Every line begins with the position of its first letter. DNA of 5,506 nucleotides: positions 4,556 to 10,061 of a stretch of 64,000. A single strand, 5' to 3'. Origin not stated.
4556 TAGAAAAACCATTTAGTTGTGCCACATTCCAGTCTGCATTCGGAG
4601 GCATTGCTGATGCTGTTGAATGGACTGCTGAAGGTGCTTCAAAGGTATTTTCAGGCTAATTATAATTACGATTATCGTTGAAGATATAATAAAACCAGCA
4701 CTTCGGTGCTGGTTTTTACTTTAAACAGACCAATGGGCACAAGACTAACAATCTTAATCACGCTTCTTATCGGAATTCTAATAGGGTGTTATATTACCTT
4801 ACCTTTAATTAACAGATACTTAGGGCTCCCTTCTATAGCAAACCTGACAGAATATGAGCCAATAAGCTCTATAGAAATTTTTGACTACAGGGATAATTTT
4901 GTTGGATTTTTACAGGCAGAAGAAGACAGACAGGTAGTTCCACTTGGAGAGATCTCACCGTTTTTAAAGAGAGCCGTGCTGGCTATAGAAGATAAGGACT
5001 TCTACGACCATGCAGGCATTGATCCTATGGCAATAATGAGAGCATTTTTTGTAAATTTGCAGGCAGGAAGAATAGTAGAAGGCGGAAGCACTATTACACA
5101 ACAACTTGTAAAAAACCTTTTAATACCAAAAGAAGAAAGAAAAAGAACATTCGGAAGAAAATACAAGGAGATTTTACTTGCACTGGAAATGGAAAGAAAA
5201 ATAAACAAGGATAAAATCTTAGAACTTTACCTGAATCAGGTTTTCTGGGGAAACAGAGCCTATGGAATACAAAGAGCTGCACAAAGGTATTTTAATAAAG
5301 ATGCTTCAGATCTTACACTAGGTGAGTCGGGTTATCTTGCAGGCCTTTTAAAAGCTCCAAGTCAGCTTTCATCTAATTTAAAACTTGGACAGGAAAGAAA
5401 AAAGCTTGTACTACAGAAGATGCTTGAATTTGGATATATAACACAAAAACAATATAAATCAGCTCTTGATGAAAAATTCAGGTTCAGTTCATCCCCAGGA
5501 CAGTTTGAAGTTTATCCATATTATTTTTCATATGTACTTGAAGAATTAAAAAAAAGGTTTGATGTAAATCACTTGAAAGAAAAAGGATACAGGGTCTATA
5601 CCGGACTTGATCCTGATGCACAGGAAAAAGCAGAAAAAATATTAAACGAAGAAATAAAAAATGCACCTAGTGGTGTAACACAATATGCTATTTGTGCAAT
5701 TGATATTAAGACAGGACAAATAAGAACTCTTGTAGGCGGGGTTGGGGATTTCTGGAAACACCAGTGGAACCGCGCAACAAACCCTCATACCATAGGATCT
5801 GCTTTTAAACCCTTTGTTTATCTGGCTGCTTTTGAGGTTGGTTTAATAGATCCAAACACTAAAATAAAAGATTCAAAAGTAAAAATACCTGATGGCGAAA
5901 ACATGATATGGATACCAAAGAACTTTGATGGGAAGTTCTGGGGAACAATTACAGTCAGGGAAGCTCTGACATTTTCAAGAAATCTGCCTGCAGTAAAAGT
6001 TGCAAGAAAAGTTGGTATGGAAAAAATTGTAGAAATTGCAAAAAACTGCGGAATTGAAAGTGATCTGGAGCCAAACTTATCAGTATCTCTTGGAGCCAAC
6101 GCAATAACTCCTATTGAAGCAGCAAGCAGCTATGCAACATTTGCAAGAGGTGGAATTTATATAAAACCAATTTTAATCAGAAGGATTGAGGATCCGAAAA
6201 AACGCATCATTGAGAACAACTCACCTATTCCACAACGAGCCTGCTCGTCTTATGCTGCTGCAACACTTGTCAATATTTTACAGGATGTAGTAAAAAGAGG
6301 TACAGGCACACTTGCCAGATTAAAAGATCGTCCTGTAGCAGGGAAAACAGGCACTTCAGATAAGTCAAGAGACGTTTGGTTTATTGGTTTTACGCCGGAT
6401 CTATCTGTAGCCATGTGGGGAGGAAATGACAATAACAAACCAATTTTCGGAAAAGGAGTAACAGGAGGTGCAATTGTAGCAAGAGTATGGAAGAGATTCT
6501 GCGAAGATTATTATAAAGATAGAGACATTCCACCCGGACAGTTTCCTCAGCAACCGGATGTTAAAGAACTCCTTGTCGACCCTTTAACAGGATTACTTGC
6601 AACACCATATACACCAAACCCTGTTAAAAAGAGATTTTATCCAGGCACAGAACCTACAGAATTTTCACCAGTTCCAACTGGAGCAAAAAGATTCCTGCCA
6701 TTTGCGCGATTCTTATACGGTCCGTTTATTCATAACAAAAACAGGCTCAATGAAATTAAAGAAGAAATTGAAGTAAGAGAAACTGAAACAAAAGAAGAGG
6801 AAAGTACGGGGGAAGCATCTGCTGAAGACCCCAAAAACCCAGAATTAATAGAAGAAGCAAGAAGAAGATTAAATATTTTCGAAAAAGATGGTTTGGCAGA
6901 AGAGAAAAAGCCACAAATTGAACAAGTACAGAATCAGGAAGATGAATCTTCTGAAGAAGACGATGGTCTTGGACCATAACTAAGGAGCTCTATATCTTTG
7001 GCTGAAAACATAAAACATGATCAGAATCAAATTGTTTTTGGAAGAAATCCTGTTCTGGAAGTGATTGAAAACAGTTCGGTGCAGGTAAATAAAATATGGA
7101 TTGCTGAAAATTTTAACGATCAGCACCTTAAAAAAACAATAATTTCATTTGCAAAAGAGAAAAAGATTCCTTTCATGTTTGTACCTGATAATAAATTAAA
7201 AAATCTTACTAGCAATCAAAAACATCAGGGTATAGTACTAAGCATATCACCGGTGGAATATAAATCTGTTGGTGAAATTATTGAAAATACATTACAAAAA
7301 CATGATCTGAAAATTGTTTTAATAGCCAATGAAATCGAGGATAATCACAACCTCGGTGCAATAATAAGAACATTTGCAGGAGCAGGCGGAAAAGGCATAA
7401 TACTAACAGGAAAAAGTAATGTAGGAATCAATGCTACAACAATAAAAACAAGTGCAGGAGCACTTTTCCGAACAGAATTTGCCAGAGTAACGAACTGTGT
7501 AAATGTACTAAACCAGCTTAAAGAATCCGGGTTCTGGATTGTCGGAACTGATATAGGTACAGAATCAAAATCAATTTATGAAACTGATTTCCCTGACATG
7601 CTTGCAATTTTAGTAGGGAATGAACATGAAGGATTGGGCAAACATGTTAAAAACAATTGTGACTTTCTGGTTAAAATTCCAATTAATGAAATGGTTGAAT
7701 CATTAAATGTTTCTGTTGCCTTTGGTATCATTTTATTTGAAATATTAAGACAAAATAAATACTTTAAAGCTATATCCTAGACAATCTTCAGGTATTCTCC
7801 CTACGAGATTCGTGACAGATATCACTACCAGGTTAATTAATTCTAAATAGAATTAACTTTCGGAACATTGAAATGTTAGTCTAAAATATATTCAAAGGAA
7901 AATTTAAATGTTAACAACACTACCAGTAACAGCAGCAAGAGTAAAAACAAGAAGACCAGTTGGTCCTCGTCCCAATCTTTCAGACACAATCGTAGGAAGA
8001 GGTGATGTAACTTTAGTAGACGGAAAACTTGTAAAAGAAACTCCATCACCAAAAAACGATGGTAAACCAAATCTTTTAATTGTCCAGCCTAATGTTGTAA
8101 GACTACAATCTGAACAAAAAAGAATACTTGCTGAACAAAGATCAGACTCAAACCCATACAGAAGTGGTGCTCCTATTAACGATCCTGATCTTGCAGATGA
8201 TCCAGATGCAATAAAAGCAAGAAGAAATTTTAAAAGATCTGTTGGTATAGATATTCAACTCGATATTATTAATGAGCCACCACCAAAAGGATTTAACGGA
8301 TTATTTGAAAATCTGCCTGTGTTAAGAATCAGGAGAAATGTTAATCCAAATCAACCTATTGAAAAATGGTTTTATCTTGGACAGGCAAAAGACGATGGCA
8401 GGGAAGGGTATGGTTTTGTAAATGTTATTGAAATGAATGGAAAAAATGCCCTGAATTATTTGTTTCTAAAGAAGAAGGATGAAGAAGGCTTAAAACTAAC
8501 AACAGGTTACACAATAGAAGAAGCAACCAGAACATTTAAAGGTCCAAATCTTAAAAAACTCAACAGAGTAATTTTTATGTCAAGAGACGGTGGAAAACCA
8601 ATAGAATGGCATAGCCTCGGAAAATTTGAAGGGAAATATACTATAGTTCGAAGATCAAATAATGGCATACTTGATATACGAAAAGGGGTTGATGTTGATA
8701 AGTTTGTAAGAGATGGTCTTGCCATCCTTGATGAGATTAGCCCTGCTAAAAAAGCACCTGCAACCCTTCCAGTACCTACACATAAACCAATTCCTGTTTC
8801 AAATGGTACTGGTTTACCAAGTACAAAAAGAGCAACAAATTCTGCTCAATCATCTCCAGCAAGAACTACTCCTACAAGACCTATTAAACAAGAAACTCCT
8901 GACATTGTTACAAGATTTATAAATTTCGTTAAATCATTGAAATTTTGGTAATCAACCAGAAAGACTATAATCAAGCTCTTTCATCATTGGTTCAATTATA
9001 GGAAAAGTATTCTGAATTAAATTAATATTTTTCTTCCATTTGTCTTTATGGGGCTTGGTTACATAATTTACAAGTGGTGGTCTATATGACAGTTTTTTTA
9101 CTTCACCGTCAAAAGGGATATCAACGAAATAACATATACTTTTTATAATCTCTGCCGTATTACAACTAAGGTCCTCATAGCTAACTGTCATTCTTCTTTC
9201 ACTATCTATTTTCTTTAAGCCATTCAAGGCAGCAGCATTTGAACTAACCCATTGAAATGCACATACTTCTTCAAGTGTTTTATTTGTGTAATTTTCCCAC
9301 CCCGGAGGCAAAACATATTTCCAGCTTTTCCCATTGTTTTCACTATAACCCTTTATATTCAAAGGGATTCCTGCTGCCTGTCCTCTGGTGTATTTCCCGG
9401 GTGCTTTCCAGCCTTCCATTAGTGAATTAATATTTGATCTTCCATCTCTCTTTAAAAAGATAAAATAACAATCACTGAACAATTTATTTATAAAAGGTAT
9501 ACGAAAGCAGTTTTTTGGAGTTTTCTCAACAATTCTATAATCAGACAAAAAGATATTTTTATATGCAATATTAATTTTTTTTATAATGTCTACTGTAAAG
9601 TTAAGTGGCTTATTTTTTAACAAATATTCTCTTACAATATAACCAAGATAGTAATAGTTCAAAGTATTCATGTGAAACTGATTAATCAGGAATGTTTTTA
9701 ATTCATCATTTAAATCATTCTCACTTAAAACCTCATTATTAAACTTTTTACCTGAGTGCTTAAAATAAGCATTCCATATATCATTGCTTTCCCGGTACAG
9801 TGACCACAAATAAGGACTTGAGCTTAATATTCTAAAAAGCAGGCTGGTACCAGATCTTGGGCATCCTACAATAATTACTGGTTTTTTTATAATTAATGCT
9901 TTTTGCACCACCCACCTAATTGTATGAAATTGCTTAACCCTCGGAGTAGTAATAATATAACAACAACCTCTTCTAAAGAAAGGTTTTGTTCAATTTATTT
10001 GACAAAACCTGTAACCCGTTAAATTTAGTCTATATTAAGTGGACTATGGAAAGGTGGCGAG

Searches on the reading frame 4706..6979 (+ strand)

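Call 63: search_protein_families(library=pfam, proteins=[window:4706-6979:+], max_evalue=0.00001)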
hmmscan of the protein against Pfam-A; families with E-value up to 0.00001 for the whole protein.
window:4706-6979:+ (757 aa): 2 families
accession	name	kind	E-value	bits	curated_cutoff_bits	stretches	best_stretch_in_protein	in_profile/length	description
PF00912.28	Transgly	-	4.7e-62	209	27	1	68-239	7-177/178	Transglycosylase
PF00905.27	Transpeptidase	-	4e-35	121.9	22.1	1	329-569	3-273/299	Penicillin binding protein transpeptidase domain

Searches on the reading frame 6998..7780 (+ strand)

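Call 63: search_protein_families(library=pfam, proteins=[window:6998-7780:+], max_evalue=0.00001)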
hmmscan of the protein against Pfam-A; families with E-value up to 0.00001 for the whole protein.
window:6998-7780:+ (260 aa): 3 families
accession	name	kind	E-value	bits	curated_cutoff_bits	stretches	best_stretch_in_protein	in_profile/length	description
PF00588.24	SpoU_methylase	-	4.6e-40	137.5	29.7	1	106-247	2-142/142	SpoU rRNA Methylase family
PF08032.17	SpoU_sub_bind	-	1e-18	67.9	22.8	1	12-88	1-75/76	RNA 2'-O ribose methyltransferase substrate binding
PF01248.31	Ribosomal_L7Ae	-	3.2e-07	30.4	22.1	1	6-76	10-79/95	Ribosomal protein L7Ae/L30e/S12e/Gadd45 family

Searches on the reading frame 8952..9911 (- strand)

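Call 63: search_protein_families(library=pfam, proteins=[window:8952-9911:-], max_evalue=0.00001)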
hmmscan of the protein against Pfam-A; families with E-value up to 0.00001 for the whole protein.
window:8952-9911:- (319 aa): 2 families
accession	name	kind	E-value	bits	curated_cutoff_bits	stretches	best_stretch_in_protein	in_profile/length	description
PF13469.12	Sulfotransfer_3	-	1.2e-19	71.8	27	1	11-168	1-146/216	Sulfotransferase family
PF00685.33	Sulfotransfer_1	-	4.3e-09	36.6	22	1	10-286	2-207/255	Sulfotransferase domain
